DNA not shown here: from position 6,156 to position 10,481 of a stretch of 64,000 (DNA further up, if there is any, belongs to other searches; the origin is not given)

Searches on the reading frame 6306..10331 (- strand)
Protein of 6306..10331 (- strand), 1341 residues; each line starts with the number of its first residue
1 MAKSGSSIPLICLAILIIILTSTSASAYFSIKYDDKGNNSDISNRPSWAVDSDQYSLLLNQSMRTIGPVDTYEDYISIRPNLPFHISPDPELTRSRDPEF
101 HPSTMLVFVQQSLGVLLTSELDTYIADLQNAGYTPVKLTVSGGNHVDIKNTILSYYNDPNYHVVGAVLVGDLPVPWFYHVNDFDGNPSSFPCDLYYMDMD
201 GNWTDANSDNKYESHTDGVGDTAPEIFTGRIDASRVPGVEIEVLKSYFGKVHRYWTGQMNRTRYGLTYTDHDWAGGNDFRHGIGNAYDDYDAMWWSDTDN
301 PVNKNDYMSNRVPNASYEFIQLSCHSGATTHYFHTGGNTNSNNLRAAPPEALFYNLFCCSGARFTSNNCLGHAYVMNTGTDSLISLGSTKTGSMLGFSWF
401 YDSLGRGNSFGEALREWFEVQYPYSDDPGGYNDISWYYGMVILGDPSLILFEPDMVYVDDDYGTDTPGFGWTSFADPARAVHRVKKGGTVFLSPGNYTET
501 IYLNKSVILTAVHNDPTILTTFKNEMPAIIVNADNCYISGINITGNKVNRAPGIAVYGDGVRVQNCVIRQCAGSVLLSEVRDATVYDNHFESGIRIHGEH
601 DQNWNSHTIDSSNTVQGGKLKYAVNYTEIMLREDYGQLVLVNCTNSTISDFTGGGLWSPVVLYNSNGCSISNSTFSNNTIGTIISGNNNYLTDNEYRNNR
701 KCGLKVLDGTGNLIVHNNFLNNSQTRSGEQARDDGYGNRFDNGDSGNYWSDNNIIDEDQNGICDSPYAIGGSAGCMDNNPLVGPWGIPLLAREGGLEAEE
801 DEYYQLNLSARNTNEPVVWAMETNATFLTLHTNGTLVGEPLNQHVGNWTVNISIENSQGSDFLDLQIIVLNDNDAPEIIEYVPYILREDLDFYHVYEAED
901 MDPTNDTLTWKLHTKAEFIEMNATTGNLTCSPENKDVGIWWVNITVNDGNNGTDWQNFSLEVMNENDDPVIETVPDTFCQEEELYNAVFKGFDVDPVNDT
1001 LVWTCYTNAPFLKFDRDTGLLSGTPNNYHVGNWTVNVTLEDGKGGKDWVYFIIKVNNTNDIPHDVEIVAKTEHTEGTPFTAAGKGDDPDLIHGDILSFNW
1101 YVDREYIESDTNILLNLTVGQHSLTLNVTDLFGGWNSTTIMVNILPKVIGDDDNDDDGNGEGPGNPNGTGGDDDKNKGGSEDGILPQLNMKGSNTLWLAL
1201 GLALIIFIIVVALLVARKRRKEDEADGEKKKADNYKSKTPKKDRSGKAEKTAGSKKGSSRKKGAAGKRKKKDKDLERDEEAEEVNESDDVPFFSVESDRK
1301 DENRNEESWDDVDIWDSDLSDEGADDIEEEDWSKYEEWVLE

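Call 18: search_protein_families(library=pfam, proteins=[window:6306-10331:-], max_evalue=0.001)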
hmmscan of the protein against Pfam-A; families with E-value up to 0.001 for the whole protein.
window:6306-10331:- (1341 aa): 4 families
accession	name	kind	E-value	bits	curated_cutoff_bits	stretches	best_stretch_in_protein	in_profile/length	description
PF05345.18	He_PIG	-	5.9e-14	52.7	24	1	974-1056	8-96/96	Putative Ig domain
PF05048.19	NosD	-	3e-11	43.6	23.6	2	645-752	93-210/212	Periplasmic copper-binding protein (NosD)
PF13229.12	Beta_helix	-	1.7e-07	31.4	25.9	1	642-762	12-118/158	Right handed beta helix region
PF17963.7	Big_9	-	2e-07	32.2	23.6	0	873-958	1-86/89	Bacterial Ig domain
